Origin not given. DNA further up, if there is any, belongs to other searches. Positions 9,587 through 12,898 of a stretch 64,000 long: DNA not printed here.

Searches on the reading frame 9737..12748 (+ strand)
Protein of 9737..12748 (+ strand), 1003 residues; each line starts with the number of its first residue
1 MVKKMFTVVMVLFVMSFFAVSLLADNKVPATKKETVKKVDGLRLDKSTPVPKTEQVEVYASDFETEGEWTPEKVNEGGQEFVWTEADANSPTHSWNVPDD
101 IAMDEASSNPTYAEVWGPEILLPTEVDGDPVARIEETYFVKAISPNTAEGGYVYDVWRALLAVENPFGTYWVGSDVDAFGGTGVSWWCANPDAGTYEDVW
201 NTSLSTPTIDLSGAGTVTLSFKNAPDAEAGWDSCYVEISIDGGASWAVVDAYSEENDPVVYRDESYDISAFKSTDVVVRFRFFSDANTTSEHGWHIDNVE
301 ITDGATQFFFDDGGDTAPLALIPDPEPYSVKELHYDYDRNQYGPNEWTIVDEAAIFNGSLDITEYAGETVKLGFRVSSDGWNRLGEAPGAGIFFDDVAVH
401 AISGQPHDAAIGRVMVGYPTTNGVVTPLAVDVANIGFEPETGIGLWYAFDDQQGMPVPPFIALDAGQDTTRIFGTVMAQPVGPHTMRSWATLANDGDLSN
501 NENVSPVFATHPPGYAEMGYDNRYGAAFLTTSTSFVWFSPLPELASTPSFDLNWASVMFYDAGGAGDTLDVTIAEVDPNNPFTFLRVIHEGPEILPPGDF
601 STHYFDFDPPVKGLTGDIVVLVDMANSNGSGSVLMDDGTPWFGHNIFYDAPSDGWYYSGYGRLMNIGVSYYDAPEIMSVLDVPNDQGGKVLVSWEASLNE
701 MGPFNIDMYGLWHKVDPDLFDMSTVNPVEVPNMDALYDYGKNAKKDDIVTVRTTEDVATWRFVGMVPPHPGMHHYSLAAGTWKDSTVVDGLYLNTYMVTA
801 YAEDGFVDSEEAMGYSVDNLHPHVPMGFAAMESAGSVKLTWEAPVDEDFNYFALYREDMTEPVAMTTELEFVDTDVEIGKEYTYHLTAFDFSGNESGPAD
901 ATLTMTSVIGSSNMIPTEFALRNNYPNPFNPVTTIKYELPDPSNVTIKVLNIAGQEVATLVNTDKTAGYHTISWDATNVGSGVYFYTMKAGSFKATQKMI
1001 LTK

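Call 50: search_protein_families(library=pfam, max_evalue=0.00001, proteins=[window:9737-12748:+])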
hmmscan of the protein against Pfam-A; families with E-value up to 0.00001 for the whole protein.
window:9737-12748:+ (1003 aa): 4 families
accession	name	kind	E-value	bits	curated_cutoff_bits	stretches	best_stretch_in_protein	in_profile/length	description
PF20773.4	InhA-like_MAM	-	3.5e-12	46.7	26.9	1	200-313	49-174/191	Immune inhibitor A-like, MAM domain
PF18962.6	Por_Secre_tail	-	4.9e-10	40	27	1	925-1000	2-74/75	Secretion system C-terminal sorting domain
PF13860.13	FlgD_ig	-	3e-07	30.8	27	1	934-990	13-75/79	FlgD Ig-like domain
PF21471.3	Reelin_subrepeat-B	-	5.5e-06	26.6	27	0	204-301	27-126/127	Reelin subrepeat B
